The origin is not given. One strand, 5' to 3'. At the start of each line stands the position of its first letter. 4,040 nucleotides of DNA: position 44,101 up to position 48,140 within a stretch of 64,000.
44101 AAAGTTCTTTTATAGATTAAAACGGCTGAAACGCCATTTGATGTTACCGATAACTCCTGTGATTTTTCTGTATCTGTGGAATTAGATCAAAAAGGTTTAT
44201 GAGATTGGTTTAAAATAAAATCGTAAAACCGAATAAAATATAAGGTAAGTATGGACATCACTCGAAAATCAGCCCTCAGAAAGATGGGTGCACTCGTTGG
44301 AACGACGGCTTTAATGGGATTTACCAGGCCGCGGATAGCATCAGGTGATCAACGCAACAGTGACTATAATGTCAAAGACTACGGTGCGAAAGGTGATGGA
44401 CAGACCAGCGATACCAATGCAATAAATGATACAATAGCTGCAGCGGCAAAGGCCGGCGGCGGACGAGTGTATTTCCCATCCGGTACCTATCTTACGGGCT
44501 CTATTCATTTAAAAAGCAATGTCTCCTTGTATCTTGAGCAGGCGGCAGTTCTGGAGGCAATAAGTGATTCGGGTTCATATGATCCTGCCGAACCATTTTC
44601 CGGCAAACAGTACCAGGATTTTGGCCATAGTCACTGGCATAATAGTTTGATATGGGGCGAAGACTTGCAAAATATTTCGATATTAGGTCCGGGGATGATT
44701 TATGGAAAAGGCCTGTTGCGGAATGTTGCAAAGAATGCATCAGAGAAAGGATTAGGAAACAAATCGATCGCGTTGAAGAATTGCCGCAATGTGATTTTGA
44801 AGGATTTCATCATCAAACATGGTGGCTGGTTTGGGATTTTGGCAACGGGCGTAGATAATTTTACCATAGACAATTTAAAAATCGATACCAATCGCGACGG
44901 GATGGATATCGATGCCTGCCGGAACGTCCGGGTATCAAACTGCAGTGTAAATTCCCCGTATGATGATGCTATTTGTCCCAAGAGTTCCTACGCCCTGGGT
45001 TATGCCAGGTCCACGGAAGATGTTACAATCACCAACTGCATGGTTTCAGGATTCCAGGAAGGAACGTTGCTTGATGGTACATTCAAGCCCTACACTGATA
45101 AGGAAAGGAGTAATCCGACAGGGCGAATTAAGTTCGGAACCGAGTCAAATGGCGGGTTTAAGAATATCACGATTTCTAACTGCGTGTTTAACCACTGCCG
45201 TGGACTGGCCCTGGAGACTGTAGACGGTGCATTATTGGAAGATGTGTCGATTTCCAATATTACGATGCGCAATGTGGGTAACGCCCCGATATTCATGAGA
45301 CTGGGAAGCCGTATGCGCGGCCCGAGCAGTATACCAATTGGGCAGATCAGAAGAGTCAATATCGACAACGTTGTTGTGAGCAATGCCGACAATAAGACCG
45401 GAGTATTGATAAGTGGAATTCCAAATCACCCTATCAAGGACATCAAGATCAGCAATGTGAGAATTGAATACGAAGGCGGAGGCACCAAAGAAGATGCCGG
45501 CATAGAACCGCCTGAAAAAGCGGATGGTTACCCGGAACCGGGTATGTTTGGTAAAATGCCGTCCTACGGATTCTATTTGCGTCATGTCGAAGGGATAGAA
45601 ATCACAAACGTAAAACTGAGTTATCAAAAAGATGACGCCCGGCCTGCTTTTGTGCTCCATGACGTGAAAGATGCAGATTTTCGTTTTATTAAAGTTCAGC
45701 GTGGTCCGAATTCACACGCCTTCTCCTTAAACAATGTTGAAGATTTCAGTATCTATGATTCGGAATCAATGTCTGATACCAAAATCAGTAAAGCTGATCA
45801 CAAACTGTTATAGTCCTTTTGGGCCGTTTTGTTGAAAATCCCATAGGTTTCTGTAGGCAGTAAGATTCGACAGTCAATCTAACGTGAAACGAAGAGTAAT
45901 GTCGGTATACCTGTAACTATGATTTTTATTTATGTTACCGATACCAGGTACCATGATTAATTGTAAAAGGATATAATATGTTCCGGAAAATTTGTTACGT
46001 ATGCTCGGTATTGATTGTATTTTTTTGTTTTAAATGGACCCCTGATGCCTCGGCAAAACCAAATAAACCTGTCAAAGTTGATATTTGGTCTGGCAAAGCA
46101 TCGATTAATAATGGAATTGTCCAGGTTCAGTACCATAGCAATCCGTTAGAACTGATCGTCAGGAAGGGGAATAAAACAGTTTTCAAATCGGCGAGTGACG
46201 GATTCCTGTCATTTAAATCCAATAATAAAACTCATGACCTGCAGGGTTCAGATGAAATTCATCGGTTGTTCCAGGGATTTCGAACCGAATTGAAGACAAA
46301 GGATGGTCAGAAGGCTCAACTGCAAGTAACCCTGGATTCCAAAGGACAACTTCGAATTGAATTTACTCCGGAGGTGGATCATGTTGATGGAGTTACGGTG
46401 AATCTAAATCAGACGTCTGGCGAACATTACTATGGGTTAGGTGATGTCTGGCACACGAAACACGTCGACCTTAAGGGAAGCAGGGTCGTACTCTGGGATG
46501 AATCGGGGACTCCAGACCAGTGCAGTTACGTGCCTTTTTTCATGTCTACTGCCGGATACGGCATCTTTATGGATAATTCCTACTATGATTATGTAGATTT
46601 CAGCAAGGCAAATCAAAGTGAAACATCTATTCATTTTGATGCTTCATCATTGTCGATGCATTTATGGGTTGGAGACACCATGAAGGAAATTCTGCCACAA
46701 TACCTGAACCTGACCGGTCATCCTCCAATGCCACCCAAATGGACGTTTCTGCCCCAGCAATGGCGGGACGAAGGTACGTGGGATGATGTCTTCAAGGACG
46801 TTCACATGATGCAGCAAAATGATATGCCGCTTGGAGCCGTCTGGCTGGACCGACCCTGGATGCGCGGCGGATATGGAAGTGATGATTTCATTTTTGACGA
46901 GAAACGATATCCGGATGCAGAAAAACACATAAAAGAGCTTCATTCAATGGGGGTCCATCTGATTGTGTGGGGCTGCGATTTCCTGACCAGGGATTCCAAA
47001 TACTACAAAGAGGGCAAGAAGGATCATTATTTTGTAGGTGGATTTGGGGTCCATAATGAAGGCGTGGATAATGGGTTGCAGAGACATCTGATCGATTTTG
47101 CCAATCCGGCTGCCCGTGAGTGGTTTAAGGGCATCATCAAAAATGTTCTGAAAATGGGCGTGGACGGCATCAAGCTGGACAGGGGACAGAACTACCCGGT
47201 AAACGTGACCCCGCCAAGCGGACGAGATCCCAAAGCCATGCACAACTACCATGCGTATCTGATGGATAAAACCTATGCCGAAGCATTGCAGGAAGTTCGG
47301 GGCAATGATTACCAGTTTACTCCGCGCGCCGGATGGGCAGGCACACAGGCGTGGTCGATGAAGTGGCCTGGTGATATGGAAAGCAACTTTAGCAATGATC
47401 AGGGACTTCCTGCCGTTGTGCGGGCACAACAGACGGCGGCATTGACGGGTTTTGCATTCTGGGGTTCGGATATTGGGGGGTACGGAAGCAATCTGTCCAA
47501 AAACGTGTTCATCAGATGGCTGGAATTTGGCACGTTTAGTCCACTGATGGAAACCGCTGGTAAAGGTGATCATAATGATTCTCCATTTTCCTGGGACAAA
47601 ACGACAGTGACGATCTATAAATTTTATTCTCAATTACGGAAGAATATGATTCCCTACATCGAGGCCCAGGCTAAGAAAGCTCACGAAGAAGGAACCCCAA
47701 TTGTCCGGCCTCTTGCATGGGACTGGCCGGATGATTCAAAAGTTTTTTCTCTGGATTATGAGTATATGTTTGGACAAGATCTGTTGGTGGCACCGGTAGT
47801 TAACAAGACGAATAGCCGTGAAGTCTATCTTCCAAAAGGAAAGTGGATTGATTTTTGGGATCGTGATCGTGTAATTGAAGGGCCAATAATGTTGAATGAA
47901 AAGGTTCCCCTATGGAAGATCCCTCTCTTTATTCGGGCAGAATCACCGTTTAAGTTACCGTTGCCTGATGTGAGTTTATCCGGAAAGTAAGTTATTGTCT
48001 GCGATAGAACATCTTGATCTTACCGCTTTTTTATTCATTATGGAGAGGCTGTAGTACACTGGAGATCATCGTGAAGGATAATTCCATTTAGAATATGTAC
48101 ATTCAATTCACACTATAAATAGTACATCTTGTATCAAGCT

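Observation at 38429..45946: ATGTTAC-CG operator-like motif found only in intergenic DNA around the LacI gene: a candidate local regulon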

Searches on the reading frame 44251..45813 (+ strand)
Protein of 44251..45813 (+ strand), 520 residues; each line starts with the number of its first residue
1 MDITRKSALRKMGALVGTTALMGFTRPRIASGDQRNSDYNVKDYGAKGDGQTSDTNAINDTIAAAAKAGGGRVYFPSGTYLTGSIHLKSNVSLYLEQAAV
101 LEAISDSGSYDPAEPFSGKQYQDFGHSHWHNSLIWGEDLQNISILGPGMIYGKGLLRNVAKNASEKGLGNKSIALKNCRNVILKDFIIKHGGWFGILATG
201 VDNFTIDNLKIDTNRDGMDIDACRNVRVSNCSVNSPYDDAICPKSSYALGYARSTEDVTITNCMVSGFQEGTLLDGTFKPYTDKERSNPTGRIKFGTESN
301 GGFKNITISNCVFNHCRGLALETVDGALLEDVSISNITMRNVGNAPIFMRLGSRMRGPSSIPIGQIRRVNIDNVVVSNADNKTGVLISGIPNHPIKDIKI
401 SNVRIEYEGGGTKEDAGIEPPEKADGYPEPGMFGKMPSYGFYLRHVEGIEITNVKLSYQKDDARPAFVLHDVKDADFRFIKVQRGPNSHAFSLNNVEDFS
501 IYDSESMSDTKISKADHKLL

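Call 5: search_protein_families(library=pfam, proteins=[window:44251-45813:+])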
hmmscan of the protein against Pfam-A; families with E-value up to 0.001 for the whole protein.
window:44251-45813:+ (520 aa): 4 families
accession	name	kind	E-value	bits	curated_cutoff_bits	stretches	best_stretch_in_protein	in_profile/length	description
PF12708.12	Pect-lyase_RHGA_epim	-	1.5e-21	77.6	27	1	40-235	3-207/213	Rhamnogalacturonase A/epimerase, pectate lyase-like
PF00295.23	Glyco_hydro_28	-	7.8e-14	51.9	22.9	2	124-245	43-170/324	Glycosyl hydrolases family 28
PF13229.12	Beta_helix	-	5.7e-12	46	25.9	1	168-268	44-137/158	Right handed beta helix region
PF05048.19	NosD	-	0.00018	21.4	23.6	0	159-236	73-149/212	Periplasmic copper-binding protein (NosD)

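Call 32: search_protein_families(library=ncbifam, proteins=[window:44251-45810:+], max_evalue=0.00001)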
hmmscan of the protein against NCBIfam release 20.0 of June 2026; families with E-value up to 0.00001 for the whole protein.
window:44251-45810:+ (520 aa): 5 families
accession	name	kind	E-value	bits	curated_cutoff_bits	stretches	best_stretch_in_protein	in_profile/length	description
NF049898.1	RhamgalacuronBT4146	equivalog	2.2e-217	722.2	500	1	41-480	1-444/445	rhamnogalacturonidase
NF049892.1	AlphdgalacturondseBT4155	equivalog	1.5e-33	116.2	800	2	36-150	48-158/454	alpha-d-galacturonidase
NF051861.1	PolglcturonPglBAgro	equivalog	1.4e-29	103.1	600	1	51-266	8-227/437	polygalacturonase PglB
NF051860.1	PolglcturonPglAAgro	equivalog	1.7e-21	76.5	600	1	31-263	81-329/502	polygalacturonase PglA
NF049899.1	RhamgalacuronBT4153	equivalog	4.6e-21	75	650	1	34-318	42-294/432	rhamnogalacturonidase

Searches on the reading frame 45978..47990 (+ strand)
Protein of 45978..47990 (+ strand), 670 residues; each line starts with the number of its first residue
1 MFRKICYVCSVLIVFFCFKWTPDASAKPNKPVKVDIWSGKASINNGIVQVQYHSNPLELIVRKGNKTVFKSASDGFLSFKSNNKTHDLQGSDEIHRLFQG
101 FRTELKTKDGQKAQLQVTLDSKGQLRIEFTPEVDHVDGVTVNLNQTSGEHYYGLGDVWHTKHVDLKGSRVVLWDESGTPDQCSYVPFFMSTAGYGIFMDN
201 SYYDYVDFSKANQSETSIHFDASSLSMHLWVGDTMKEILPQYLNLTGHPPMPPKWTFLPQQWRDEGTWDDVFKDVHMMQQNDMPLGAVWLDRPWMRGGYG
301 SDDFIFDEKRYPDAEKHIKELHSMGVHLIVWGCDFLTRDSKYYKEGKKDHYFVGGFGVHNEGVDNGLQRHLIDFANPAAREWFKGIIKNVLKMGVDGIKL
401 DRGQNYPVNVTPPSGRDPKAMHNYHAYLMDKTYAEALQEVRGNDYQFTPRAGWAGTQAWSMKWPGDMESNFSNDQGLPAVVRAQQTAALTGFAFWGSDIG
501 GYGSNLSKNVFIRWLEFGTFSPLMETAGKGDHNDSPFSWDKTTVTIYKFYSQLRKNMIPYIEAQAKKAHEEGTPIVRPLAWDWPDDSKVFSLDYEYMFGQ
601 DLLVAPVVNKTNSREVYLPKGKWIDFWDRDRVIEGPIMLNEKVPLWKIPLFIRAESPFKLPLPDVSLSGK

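Call 5: search_protein_families(library=pfam, proteins=[window:45978-47990:+])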
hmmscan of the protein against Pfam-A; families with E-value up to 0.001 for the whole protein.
window:45978-47990:+ (670 aa): 3 families
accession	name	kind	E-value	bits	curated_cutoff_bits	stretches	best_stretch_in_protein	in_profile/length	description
PF01055.32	Glyco_hydro_31_2nd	-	3.4e-57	194.7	23.5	1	249-561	1-325/328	Glycosyl hydrolases family 31 TIM-barrel domain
PF21365.3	Glyco_hydro_31_3rd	-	2.2e-25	89.4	24.4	1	572-655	1-84/87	Glycosyl hydrolase family 31 C-terminal domain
PF13802.12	Gal_mutarotas_2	-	1.8e-14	54.9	27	1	20-207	28-184/184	Glycosyl hydrolase 31 N-terminal galactose mutarotase-like domain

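Call 47: find_homologous_proteins(query=window:45978-47987:+, max_evalue=1e-100)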
Query window:45978-47987:+ (670 aa): 31 proteins with E <= 1e-100 among 5886 candidates.
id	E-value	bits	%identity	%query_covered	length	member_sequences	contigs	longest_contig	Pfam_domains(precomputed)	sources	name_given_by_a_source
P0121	0.0e+0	1611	100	100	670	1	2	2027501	PF21365.4,PF13802.13,PF01055.33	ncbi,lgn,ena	-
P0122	0.0e+0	1109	68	99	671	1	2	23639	PF21365.4,PF13802.13,PF01055.33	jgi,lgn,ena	-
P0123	0.0e+0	1087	67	99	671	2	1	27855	PF21365.4,PF13802.13,PF01055.33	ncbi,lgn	-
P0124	6.0e-297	1005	62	100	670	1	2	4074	PF21365.4,PF13802.13,PF01055.33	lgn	-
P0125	2.2e-286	970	61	98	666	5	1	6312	PF21365.4,PF13802.13,PF01055.33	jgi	-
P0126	2.8e-282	956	60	98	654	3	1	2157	PF21365.4,PF13802.13,PF01055.33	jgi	jgi:alpha-D-xyloside xylohydrolase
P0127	1.4e-279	947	61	96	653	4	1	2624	PF21365.4,PF13802.13,PF01055.33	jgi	jgi:alpha-D-xyloside xylohydrolase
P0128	1.4e-273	928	59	99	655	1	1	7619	PF21365.4,PF13802.13,PF01055.33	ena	-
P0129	9.9e-270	915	58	99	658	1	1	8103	PF21365.4,PF13802.13,PF01055.33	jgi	-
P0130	1.6e-269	914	57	100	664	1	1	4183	PF21365.4,PF13802.13,PF01055.33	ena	-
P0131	1.5e-263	894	56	100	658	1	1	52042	PF21365.4,PF13802.13,PF01055.33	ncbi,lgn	-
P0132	3.4e-262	890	55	98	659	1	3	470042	PF21365.4,PF13802.13,PF01055.33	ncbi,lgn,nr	ncbi:MAG: hypothetical protein K9N46_11590 [Candidatus Marinimicrobia bacterium]|nr:hypothetical pro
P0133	1.3e-261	888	56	98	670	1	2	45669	PF21365.4,PF13802.13,PF01055.33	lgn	-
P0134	1.9e-257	874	58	94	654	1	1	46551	PF21365.4,PF13802.13,PF01055.33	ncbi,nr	ncbi:MAG: hypothetical protein ONB23_06875 [candidate division KSB1 bacterium]|nr:hypothetical prote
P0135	6.5e-253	859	60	86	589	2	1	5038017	PF21365.4,PF13802.13,PF01055.33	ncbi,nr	ncbi:MAG: glycoside hydrolase family 31 protein [Gemmatimonadota bacterium]|nr:MAG: glycoside hydrol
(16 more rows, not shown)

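Call 48: find_encoding_contigs(protein=P0122, flank=10000, max_places=1)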
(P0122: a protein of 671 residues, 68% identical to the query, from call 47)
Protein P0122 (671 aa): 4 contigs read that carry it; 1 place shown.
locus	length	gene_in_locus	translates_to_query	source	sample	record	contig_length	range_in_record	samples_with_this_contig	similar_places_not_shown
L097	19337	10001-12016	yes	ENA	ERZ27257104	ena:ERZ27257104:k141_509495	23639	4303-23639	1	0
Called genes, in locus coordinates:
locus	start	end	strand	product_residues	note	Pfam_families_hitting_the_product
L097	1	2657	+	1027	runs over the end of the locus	PF13620:CarboxypepD_reg, PF13715:CarbopepD_reg_2, PF07715:Plug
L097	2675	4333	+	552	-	PF14322:SusD-like_3, PF07980:SusD_RagB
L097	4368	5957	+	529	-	PF00884:Sulfatase, PF01663:Phosphodiest (weak), PF16347:SGSH_C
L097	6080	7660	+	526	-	PF12708:Pect-lyase_RHGA_epim, PF00295:Glyco_hydro_28, PF13229:Beta_helix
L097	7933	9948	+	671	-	PF13205:Big_5 (faint), PF01095:Pectinesterase, PF13767:DUF4168 (faint)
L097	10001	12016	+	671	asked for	PF13802:Gal_mutarotas_2, PF01055:Glyco_hydro_31_2nd, PF21365:Glyco_hydro_31_3rd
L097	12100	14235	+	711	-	PF01055:Glyco_hydro_31_2nd, PF21365:Glyco_hydro_31_3rd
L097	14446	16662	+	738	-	-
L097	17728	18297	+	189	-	PF07638:Sigma70_ECF, PF04542:Sigma70_r2, PF08281:Sigma70_r4_2, PF04545:Sigma70_r4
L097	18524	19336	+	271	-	?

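Call 49: find_encoding_contigs(protein=P0123, flank=10000, max_places=1)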
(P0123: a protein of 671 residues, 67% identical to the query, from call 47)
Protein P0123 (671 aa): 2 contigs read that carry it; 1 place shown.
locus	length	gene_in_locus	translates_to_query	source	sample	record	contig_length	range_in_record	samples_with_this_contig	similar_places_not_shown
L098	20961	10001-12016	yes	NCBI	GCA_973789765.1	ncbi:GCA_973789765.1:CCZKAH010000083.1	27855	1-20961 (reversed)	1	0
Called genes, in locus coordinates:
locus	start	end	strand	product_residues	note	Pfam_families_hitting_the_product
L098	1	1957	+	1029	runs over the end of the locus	PF13620:CarboxypepD_reg, PF13715:CarbopepD_reg_2, PF07715:Plug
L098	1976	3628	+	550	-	PF14322:SusD-like_3, PF07980:SusD_RagB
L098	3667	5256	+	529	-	PF00884:Sulfatase, PF01663:Phosphodiest (faint), PF16347:SGSH_C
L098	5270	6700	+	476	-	PF13204:Apiosidase, PF12904:Collagen_bind_2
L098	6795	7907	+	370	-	PF17996:CE2_N, PF00657:Lipase_GDSL, PF13472:Lipase_GDSL_2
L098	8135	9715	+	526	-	PF12708:Pect-lyase_RHGA_epim, PF00295:Glyco_hydro_28, PF13229:Beta_helix (weak)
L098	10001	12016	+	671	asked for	PF13802:Gal_mutarotas_2, PF01055:Glyco_hydro_31_2nd, PF21365:Glyco_hydro_31_3rd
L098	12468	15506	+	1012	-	PF13620:CarboxypepD_reg, PF13715:CarbopepD_reg_2, PF07715:Plug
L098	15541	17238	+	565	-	PF14322:SusD-like_3, PF07980:SusD_RagB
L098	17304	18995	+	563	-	PF12708:Pect-lyase_RHGA_epim (weak), PF00295:Glyco_hydro_28, PF13229:Beta_helix (weak)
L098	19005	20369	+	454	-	PF12708:Pect-lyase_RHGA_epim (weak), PF00295:Glyco_hydro_28, PF13229:Beta_helix (faint)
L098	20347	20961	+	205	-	?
